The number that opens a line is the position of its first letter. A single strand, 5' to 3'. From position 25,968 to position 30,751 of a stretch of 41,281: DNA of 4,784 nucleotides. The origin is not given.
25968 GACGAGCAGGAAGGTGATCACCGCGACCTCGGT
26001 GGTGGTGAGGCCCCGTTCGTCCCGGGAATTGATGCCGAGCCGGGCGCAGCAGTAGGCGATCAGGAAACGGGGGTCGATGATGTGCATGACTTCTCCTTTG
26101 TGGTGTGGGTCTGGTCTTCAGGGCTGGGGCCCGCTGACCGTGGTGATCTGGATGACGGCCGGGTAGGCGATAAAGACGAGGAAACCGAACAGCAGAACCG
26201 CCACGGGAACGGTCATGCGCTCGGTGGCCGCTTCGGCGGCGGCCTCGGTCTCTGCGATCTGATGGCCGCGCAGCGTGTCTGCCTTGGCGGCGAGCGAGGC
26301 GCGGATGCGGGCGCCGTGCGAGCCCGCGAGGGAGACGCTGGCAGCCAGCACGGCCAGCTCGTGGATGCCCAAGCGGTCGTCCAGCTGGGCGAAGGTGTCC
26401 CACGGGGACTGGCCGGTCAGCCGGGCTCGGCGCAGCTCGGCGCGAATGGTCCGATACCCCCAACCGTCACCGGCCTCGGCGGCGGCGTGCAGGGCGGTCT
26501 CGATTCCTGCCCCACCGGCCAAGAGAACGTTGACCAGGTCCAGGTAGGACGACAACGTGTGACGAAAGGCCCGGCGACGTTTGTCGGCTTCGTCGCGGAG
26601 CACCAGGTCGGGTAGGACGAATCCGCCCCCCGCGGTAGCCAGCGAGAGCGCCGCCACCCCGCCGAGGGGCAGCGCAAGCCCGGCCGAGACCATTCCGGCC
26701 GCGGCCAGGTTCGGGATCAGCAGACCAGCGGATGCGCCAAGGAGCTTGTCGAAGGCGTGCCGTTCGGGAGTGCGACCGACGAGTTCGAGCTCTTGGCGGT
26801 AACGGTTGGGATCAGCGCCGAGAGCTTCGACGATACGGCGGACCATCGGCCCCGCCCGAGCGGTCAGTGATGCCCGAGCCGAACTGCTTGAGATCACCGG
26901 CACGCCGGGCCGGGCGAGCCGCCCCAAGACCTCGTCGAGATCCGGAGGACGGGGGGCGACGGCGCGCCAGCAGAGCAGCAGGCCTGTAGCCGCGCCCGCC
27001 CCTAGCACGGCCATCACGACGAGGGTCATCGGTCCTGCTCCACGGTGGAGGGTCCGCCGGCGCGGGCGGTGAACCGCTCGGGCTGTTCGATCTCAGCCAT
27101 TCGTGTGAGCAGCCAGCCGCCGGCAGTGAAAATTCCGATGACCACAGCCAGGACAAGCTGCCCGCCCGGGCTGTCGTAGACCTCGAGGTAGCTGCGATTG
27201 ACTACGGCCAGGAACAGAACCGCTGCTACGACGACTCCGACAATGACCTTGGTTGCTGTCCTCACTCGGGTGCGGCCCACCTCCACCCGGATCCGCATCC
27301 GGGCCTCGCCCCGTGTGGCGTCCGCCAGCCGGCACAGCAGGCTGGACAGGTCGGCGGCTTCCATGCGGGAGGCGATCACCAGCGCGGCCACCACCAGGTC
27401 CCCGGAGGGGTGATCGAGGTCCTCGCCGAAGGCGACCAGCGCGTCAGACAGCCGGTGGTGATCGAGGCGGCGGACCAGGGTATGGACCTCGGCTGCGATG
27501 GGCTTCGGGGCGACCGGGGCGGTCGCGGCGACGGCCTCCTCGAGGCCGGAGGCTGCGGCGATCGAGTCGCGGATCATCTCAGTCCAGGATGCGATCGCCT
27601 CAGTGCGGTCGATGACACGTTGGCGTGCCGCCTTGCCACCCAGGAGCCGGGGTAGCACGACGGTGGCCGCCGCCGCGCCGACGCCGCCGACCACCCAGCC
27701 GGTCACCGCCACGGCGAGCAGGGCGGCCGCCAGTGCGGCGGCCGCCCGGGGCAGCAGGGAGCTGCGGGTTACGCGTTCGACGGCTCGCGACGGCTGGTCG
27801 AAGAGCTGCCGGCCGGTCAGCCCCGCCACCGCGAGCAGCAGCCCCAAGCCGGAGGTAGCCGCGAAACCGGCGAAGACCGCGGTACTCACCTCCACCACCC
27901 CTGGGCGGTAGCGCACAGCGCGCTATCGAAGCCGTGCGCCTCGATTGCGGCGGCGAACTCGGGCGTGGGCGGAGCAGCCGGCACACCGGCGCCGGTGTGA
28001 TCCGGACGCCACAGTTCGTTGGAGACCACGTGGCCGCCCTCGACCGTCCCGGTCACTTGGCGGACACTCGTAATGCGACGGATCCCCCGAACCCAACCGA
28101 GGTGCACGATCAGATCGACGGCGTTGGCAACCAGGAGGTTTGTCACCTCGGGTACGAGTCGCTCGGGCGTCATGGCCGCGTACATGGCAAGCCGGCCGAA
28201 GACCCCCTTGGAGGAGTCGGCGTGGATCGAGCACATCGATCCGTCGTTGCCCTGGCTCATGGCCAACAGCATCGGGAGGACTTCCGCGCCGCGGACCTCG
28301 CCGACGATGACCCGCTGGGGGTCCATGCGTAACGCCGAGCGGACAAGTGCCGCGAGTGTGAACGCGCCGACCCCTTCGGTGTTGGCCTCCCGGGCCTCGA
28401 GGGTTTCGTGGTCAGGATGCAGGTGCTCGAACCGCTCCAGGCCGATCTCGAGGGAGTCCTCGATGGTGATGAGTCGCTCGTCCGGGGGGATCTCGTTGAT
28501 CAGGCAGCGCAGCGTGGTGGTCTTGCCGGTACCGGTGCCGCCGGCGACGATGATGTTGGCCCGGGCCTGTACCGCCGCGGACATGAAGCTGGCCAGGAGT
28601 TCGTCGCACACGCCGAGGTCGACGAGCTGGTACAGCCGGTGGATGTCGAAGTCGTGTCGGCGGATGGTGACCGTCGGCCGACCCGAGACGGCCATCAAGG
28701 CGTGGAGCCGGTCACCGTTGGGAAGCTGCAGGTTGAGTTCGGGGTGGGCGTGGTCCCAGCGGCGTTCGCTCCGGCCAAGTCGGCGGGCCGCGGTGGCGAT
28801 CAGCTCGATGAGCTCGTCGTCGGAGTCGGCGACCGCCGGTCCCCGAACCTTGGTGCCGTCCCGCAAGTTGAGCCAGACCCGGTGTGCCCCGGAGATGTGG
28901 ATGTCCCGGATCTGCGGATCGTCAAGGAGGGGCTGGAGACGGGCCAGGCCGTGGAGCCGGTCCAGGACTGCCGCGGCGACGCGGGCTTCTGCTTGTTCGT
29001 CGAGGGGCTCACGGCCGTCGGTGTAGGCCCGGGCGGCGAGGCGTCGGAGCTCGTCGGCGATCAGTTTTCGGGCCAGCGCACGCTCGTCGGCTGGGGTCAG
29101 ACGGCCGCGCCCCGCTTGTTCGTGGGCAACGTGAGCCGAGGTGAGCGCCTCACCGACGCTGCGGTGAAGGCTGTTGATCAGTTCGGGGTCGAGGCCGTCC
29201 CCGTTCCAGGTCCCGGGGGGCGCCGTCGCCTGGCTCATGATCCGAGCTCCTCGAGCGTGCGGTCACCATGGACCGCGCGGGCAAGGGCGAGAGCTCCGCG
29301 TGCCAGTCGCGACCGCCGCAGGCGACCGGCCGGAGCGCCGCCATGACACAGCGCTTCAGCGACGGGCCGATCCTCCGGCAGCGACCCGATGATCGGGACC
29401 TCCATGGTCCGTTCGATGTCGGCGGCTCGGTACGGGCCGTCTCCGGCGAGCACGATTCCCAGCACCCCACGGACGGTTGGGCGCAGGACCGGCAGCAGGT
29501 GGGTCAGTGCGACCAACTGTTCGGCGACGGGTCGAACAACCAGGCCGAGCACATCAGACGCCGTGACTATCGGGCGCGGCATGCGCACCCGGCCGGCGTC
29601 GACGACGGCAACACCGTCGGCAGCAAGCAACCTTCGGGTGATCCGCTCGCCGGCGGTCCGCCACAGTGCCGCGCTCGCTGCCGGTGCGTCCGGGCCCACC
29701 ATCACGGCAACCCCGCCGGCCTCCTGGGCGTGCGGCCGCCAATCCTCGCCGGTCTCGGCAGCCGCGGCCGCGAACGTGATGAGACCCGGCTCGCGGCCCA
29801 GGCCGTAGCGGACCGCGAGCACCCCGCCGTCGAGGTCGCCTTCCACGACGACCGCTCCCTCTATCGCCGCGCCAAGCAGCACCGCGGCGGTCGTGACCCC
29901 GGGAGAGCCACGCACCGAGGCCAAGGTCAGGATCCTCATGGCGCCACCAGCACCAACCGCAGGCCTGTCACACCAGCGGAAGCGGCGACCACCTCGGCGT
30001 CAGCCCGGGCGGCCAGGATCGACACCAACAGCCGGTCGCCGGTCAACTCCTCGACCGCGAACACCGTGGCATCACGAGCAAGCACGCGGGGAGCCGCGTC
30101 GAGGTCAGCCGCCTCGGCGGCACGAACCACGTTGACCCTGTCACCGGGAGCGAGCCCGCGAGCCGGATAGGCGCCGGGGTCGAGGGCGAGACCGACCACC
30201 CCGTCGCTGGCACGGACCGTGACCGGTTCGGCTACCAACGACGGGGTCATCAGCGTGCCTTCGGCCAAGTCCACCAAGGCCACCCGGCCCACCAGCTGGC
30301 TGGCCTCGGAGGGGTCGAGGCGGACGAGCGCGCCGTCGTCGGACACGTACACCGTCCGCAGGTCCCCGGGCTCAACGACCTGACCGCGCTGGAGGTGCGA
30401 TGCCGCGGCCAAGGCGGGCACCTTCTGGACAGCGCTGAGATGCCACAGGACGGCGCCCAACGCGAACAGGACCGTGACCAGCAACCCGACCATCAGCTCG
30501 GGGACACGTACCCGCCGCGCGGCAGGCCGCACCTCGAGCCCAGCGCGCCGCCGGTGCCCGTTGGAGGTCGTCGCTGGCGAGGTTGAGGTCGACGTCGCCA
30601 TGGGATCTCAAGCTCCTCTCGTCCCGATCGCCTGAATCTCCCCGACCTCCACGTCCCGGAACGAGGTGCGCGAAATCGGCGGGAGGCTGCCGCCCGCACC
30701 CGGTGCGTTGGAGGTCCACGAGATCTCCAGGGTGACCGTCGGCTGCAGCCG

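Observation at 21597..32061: Complete Tad/Flp pilus operon embedded between the T4SS genes and the relaxase of an ICE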

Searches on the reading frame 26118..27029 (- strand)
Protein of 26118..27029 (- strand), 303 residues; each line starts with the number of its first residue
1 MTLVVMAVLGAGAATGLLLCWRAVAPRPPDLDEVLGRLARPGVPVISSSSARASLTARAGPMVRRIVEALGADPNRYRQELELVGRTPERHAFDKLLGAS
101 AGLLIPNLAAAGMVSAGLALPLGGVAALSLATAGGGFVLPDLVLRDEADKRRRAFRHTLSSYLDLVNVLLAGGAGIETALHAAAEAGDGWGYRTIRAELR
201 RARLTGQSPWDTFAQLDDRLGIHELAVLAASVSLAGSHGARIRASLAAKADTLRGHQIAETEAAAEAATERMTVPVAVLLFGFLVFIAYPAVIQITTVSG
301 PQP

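Call 6: search_protein_families(library=pfam, proteins=[window:26118-27029:-], max_evalue=0.01)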
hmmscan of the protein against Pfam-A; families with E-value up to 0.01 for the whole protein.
window:26118-27029:- (303 aa): 1 family
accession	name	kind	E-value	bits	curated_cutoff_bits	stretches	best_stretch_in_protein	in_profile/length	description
PF00482.28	T2SSF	-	4.2e-10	40.1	25.2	1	163-290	2-125/125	Type II secretion system (T2SS), protein F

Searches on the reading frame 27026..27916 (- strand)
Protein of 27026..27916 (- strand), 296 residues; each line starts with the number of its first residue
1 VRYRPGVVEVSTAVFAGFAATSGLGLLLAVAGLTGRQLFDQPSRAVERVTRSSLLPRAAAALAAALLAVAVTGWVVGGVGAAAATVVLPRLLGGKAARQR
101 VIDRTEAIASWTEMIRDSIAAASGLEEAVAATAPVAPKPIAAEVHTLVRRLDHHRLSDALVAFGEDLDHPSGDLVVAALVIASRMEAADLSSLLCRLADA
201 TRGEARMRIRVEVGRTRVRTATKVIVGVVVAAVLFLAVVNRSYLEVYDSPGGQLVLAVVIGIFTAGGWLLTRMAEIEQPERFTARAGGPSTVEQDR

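Call 6: search_protein_families(library=pfam, proteins=[window:27026-27916:-], max_evalue=0.01)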
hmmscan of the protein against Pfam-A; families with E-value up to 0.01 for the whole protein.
window:27026-27916:- (296 aa): 1 family
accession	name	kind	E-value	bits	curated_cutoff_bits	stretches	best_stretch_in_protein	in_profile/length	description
PF00482.28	T2SSF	-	0.00033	21.1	25.2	1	118-236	8-123/125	Type II secretion system (T2SS), protein F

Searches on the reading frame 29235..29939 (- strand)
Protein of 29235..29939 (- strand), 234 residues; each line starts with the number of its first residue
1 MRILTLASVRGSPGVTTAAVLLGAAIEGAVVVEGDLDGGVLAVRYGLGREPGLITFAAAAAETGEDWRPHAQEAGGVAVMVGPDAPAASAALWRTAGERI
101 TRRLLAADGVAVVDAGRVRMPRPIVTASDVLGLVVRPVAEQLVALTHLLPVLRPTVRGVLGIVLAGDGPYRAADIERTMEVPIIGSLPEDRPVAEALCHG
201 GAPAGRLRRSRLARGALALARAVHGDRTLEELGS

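Call 6: search_protein_families(library=pfam, proteins=[window:29235-29939:-], max_evalue=0.01)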
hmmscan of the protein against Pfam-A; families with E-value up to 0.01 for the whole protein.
window:29235-29939:- (234 aa): 0 families

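Call 33: search_protein_families(library=ncbifam, proteins=[window:29235-29939:-], max_evalue=0.01)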
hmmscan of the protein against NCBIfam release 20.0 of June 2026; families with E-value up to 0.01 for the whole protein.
window:29235-29939:- (234 aa): 1 family
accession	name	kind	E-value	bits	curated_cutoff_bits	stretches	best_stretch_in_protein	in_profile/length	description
TIGR01969.1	minD_arch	subfamily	0.0012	18.1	201.75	0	172-225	179-232/251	cell division ATPase MinD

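Call 50: search_solved_structures(query=window:29235-29939:-, max_evalue=1)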
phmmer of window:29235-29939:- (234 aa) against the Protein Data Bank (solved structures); distinct sequences matched with E-value up to 1: 4.
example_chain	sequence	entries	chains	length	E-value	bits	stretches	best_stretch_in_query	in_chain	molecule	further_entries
1hyq_A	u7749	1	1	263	0.038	17.3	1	2-225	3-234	CELL DIVISION INHIBITOR (MIND-1)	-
7jyp_A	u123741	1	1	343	0.19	15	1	9-76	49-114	Thioredoxin reductase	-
2gup_A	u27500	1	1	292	0.34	14.2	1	13-73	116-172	ROK family protein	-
1g3q_A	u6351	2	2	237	0.5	13.6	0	2-219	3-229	CELL DIVISION INHIBITOR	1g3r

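Call 56: search_solved_structures(query=A3, max_evalue=1)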
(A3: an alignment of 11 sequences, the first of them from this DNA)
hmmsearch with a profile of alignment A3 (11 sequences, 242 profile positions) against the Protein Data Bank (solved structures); distinct sequences matched with E-value up to 1: 7.
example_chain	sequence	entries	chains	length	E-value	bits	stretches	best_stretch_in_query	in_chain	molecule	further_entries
1hyq_A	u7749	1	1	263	2.8e-06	30.4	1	2-238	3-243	CELL DIVISION INHIBITOR (MIND-1)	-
6u1q_A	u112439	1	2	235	0.00025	24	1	3-156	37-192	VpsO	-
3ea0_A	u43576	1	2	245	0.0013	21.7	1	100-227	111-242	ATPase, ParA family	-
3cwq_A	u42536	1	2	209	0.0029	20.5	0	3-36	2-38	ParA family chromosome partitioning protein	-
6z0p_A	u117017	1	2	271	0.025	17.5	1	19-144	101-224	BceF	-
6non_A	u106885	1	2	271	0.61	12.9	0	1-37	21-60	Cobyrinic acid ac-diamide synthase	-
6noo_A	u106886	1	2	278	0.64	12.9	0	1-37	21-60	Maintenance of carboxysome positioning A protein, MCDA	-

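Call 94: search_protein_families(library=pfam, proteins=[window:29235-29939:-], max_evalue=1)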
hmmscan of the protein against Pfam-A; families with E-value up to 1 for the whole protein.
window:29235-29939:- (234 aa): 0 families

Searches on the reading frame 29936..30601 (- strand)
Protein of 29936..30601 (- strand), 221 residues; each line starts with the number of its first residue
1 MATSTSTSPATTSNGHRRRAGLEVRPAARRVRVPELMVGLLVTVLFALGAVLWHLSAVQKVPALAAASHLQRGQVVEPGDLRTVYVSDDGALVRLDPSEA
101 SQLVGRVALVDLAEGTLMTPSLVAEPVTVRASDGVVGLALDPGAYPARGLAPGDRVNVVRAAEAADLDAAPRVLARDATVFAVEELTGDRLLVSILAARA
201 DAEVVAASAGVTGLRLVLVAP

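Call 6: search_protein_families(library=pfam, proteins=[window:29936-30601:-], max_evalue=0.01)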
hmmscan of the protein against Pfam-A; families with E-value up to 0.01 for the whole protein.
window:29936-30601:- (221 aa): 2 families
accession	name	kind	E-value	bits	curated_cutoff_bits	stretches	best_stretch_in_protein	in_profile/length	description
PF08666.17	SAF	-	7.4e-06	26.9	21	1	63-123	3-62/63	SAF domain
PF13144.11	ChapFlgA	-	0.00016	22.2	23.8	1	62-137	2-74/122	Chaperone for flagella basal body P-ring formation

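Call 33: search_protein_families(library=ncbifam, proteins=[window:29936-30601:-], max_evalue=0.01)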
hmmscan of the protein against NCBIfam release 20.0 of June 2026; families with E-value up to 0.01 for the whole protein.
window:29936-30601:- (221 aa): 2 families
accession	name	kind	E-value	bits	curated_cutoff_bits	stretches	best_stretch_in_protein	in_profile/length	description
TIGR03170.1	flgA_cterm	equivalog_domain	1.5e-06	28.2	54.65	1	58-139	10-90/137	flagellar basal body P-ring formation chaperone FlgA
TIGR03177.1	pilus_cpaB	equivalog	0.00062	19.1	71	1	56-191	32-177/262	Flp pilus assembly protein CpaB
